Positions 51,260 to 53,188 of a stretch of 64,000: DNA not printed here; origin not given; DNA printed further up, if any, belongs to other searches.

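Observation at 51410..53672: ComM/YifB AAA+ protein translationally coupled to a membrane-anchored HIRAN protein: candidate two-gene DNA-processing module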

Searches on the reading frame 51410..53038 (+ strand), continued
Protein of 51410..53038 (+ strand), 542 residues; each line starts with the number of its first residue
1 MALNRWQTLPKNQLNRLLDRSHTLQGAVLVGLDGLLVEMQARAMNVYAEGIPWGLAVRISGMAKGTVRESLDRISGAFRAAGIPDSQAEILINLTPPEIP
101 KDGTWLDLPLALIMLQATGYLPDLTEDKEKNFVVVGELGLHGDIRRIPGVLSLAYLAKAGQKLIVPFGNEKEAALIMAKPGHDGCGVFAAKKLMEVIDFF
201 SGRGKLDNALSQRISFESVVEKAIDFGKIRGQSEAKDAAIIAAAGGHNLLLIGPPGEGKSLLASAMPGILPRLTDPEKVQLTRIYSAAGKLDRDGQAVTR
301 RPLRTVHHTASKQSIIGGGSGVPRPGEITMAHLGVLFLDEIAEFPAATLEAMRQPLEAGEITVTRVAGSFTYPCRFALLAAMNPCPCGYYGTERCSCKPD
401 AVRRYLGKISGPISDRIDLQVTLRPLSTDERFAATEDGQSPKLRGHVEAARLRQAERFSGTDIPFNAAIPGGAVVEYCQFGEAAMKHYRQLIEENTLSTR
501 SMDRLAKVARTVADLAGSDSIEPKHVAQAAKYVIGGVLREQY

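Call 45: find_encoding_contigs(protein=P0128, flank=7000, max_places=2)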
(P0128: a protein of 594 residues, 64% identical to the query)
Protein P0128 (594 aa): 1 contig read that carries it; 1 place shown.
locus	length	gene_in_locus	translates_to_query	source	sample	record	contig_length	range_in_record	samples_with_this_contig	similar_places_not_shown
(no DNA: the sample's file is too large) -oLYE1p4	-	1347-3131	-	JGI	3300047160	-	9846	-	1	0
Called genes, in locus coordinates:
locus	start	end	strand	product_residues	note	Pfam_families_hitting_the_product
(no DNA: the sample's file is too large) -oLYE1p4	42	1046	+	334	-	PF08241:Methyltransf_11 (weak), PF13578:Methyltransf_24, PF13649:Methyltransf_25 (weak)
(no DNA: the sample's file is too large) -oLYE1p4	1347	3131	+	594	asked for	PF13541:ChlI, PF00493:MCM, PF00158:Sigma54_activat (faint), PF01078:Mg_chelatase, PF07728:AAA_5 (weak), PF13335:Mg_chelatase_C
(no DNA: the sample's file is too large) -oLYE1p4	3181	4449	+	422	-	PF00149:Metallophos, PF12850:Metallophos_2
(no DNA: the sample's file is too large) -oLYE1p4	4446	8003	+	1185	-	PF02463:SMC_N (faint), PF13476:AAA_23, PF13514:AAA_27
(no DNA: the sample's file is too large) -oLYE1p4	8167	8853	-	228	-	-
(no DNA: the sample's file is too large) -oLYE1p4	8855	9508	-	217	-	-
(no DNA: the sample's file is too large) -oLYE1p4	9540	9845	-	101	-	?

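Call 46: find_encoding_contigs(protein=P0018, flank=3000, max_places=2)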
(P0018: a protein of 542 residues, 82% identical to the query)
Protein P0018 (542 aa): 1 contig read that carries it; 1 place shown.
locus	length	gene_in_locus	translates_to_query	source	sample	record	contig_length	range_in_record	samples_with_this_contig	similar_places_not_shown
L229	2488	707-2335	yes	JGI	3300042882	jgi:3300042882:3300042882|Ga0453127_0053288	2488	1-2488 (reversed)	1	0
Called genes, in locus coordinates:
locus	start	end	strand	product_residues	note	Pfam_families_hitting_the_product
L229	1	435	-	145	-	?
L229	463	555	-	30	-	-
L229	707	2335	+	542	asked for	PF13541:ChlI, PF00493:MCM (weak), PF00158:Sigma54_activat (faint), PF01078:Mg_chelatase, PF07728:AAA_5 (weak), PF13335:Mg_chelatase_C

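Call 54: search_protein_families(library=pfam, proteins=[P0052, P0136, P0128, L227:2814-3599:+, L226:7870-8634:-], max_evalue=0.01)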
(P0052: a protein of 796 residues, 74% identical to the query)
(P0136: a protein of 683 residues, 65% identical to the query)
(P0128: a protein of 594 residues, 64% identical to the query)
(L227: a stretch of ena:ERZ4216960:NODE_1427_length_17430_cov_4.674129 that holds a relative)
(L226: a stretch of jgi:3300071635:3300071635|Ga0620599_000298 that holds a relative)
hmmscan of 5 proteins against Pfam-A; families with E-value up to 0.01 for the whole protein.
P0052 (796 aa): 8 families
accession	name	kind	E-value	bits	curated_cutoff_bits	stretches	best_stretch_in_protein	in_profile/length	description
PF01078.27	Mg_chelatase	-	1.4e-80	270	20.3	1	479-682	1-204/207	Magnesium chelatase, subunit ChlI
PF13541.12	ChlI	-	2.5e-21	76.2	27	1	311-423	12-121/121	Subunit ChlI of Mg-chelatase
PF13335.12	Mg_chelatase_C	-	1.3e-15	58.2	26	1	694-786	4-93/94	Magnesium chelatase, subunit ChlI C-terminal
PF00493.29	MCM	-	5.6e-09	35.9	23.3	1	458-677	16-204/224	MCM P-loop domain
PF00158.32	Sigma54_activat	-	1.8e-07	31.5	20.2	1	492-637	14-142/168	Sigma-54 interaction domain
PF07728.20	AAA_5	-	3.3e-07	30.8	22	1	502-640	1-125/139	AAA domain (dynein-related subfamily)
PF08797.16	HIRAN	-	9.8e-06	25.8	24.7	1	47-96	25-63/96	HIRAN domain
PF00004.35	AAA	-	0.0069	17.3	21.2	0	503-602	1-73/131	ATPase family associated with various cellular activities (AAA)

P0136 (683 aa): 7 families
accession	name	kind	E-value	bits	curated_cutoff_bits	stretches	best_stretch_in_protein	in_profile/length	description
PF01078.27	Mg_chelatase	-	9.2e-83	277.1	20.3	1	366-569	1-204/207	Magnesium chelatase, subunit ChlI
PF13541.12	ChlI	-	2.2e-23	82.9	27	1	198-310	12-121/121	Subunit ChlI of Mg-chelatase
PF13335.12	Mg_chelatase_C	-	7.2e-22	78.2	26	1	581-672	4-92/94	Magnesium chelatase, subunit ChlI C-terminal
PF00493.29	MCM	-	1.4e-09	37.9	23.3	1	345-564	16-204/224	MCM P-loop domain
PF00158.32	Sigma54_activat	-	8.3e-08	32.5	20.2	1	378-524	13-142/168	Sigma-54 interaction domain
PF07728.20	AAA_5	-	1.8e-06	28.4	22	1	389-527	1-125/139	AAA domain (dynein-related subfamily)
PF00004.35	AAA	-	0.00046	21.1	21.2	1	390-486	1-70/131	ATPase family associated with various cellular activities (AAA)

P0128 (594 aa): 7 families
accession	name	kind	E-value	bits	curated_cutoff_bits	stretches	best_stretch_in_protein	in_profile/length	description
PF01078.27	Mg_chelatase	-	4.3e-82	275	20.3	1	277-481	1-205/207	Magnesium chelatase, subunit ChlI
PF13335.12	Mg_chelatase_C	-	8.7e-21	74.8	26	1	492-583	4-92/94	Magnesium chelatase, subunit ChlI C-terminal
PF13541.12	ChlI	-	3e-18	66.3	27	1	108-221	11-121/121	Subunit ChlI of Mg-chelatase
PF00493.29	MCM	-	6.9e-11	42.1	23.3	1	257-475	17-204/224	MCM P-loop domain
PF00158.32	Sigma54_activat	-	2.1e-07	31.2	20.2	1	376-435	85-142/168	Sigma-54 interaction domain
PF07728.20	AAA_5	-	2.3e-07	31.3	22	1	300-438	1-125/139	AAA domain (dynein-related subfamily)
PF00004.35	AAA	-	0.00087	20.2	21.2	1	301-400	1-73/131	ATPase family associated with various cellular activities (AAA)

L227:2814-3599:+ (261 aa): 2 families
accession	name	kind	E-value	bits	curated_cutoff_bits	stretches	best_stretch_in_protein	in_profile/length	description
PF13527.13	Acetyltransf_9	-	2.9e-05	24.5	25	1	195-247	75-124/127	Acetyltransferase (GNAT) domain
PF00583.31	Acetyltransf_1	-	0.0019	18.9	20.7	1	137-231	4-98/116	Acetyltransferase (GNAT) family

L226:7870-8634:- (254 aa): 0 families

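Call 62: search_protein_families(library=phrogs, proteins=[window:51410-53038:+, P0052], max_evalue=0.001)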
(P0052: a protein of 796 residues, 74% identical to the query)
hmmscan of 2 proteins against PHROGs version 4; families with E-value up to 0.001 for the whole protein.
window:51410-53038:+ (542 aa): 2 families
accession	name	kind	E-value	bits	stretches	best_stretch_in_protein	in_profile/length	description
phrog_10371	-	DNA, RNA and nucleotide metabolism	1.2e-07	31.3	1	319-393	378-450/683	DNA helicase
phrog_7998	-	unknown function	5e-05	23.6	1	244-347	38-133/339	-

P0052 (796 aa): 4 families
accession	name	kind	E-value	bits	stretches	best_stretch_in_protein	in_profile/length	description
phrog_23559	-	unknown function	8.9e-07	30.2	1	46-104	27-84/110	-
phrog_10371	-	DNA, RNA and nucleotide metabolism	1.8e-06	27.4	1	502-647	328-450/683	DNA helicase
phrog_7998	-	unknown function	2.5e-05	24.6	1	496-601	36-133/339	-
phrog_16448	-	other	0.00082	18.7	0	588-778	517-675/680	ATPase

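Call 63: search_protein_families(library=padloc, proteins=[window:51410-53038:+, P0052], max_evalue=0.01)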
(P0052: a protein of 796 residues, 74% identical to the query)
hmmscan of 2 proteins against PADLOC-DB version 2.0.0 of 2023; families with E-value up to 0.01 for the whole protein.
window:51410-53038:+ (542 aa): 3 families
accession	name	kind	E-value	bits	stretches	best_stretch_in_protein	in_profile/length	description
PDLC01993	RtcR--CARF_AAA_HTH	-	0.00031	17.3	1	243-349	201-295/523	-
PDLC01995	RtcR_PspF2--CARF_AAA_HTH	-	0.0019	15.4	0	324-369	253-296/481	-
PDLC04140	mad8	-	0.0072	13.9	0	226-266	6-47/314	mads_8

P0052 (796 aa): 4 families
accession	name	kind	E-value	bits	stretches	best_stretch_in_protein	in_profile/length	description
PDLC01993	RtcR--CARF_AAA_HTH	-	0.00019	18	1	499-635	203-325/523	-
PDLC01995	RtcR_PspF2--CARF_AAA_HTH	-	0.00048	17.4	1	578-636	253-309/481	-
PDLC01994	RtcR_PspF1--CARF_AAA_HTH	-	0.0069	13.5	0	578-637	242-299/468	-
PDLC04232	IetA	-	0.0077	13.7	0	500-520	116-136/330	-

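Call 64: search_protein_families(library=ncbifam, proteins=[window:51410-53038:+, P0052], max_evalue=0.01)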
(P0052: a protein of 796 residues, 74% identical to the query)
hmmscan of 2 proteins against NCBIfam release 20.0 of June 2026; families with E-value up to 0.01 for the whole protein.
window:51410-53038:+ (542 aa): 10 families
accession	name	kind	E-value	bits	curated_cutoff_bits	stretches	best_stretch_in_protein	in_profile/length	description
TIGR00368.1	TIGR00368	hypoth_equivalog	9.7e-126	420.3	362.4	1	50-532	23-498/499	YifB family Mg chelatase-like AAA ATPase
NF007365.0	PRK09862.1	equivalog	4e-97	325.9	530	1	50-532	28-491/506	YifB family Mg chelatase-like AAA ATPase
TIGR02442.1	Cob-chelat-sub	hypoth_equivalog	1.4e-09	37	779.45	1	228-384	5-179/641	putative cobaltochelatase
TIGR00764.1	lon_rel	equivalog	1.4e-08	33.9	516.6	1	223-273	16-64/608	ATP-dependent protease LonB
TIGR02903.1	spore_lon_C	equivalog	1.6e-08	33.6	678.8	1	225-345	152-278/615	Lon family ATP-dependent protease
TIGR02902.1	spore_lonB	equivalog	3.4e-08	32.6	723.3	1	225-357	63-200/531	ATP-dependent protease LonB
TIGR02031.1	BchD-ChlD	equivalog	6e-06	25.2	499.55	1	256-384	26-143/608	magnesium chelatase ATPase subunit D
NF038308.1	RNA_repair_RtcR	equivalog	8.9e-06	24.8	650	1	323-357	269-303/530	RNA repair transcriptional activator RtcR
NF006038.0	PRK08181.1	subfamily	0.0043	16.3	317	1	235-283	92-142/271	transposase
NF038214.1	IS21_help_AAA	equivalog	0.0074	16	200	0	246-266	90-110/232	IS21-like element helper ATPase IstB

P0052 (796 aa): 13 families
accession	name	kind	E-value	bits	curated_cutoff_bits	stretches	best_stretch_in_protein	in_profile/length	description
TIGR00368.1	TIGR00368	hypoth_equivalog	8.4e-124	413.9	362.4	1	310-784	26-496/499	YifB family Mg chelatase-like AAA ATPase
NF007365.0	PRK09862.1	equivalog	4.4e-95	319.2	530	1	312-785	33-490/506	YifB family Mg chelatase-like AAA ATPase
TIGR00764.1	lon_rel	equivalog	1.4e-10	40.5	516.6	1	482-527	19-64/608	ATP-dependent protease LonB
TIGR02903.1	spore_lon_C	equivalog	1.3e-09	37.2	678.8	1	477-607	150-286/615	Lon family ATP-dependent protease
TIGR02442.1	Cob-chelat-sub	hypoth_equivalog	1.9e-09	36.5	779.45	1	481-638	4-179/641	putative cobaltochelatase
TIGR02902.1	spore_lonB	equivalog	1.2e-07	30.7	723.3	1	478-611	62-200/531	ATP-dependent protease LonB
TIGR02031.1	BchD-ChlD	equivalog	4.9e-07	28.8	499.55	1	510-638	26-143/608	magnesium chelatase ATPase subunit D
NF038308.1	RNA_repair_RtcR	equivalog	1.2e-06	27.7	650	1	577-637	269-327/530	RNA repair transcriptional activator RtcR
TIGR02030.1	BchI-ChlI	equivalog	0.00019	20.8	466.95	0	576-638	121-183/337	magnesium chelatase ATPase subunit I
TIGR02974.1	phageshock_pspF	equivalog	0.00053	19.3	443.55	1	577-637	84-142/336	phage shock protein operon transcriptional activator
NF011953.0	PRK15424.1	equivalog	0.002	16.8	703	1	482-635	220-369/538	propionate catabolism operon regulatory protein PrpR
TIGR01817.1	nifA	equivalog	0.0024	16.7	528.85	1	577-637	281-339/534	nif-specific transcriptional activator NifA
NF006038.0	PRK08181.1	subfamily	0.0078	15.5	317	0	497-521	104-128/271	transposase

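Call 88: predict_structure(alignment_id=A2)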
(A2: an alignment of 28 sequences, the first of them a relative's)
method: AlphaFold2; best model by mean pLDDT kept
length: 796 residues; sequences in the alignment: 28
mean_pLDDT: 65.9   pTM: 0.52
mean pLDDT of the five models: 65.9, 62.7, 60.7, 60.5, 54.0
residues with pLDDT >= 90: 74; 70-90: 350; 50-70: 163; < 50: 209
segments of 3 or more residues with pLDDT < 50: 1-153, 157-169, 226-262, 555-557
pLDDT, mean of each block of 10 residues (from residue 1): 25 32 32 35 34 34 37 25 38 45 36 37 37 33 33 48 45 67 55 58 68 67 43 25 27 29 65 85 78 85 79 70 84 87 80 64 92 83 80 85 77 88 75 78 92 89 67 64 88 88 84 82 77 71 60 54 72 67 67 77 75 70 68 81 83 82 64 85 85 89 85 63 63 90 89 82 92 94 85 61
secondary structure, 60 per line:
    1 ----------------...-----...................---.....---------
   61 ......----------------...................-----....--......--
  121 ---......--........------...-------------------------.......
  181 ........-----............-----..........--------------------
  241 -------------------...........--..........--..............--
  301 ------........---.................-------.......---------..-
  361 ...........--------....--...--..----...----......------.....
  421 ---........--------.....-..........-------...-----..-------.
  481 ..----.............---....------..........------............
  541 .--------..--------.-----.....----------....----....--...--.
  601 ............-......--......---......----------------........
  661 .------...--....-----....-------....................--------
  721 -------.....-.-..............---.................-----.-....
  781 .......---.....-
elements in order (helices of 4 or more, strands of 3 or more residues): E17-19 H25-43 E47-51 E61-66 E83-88 H89-101 E107-110 E113-118 E124-129 H132-139 H174-188 H194-205 H211-220 H260-270 E273-282 E285-298 H307-310 E311-314 H318-334 E342-348 H361-371 H380-383 E386-388 E397-399 H404-409 E416-420 H424-431 E440-444 H447-455 H487-499 E503-506 H513-522 H529-541 H566-570 H581-584 E589-592 H600-612 E614-619 E622-627 E631-636 H653-661 E673-676 H682-685 H693-712 H728-732 H736-749 H753-769 H777-787 H791-795
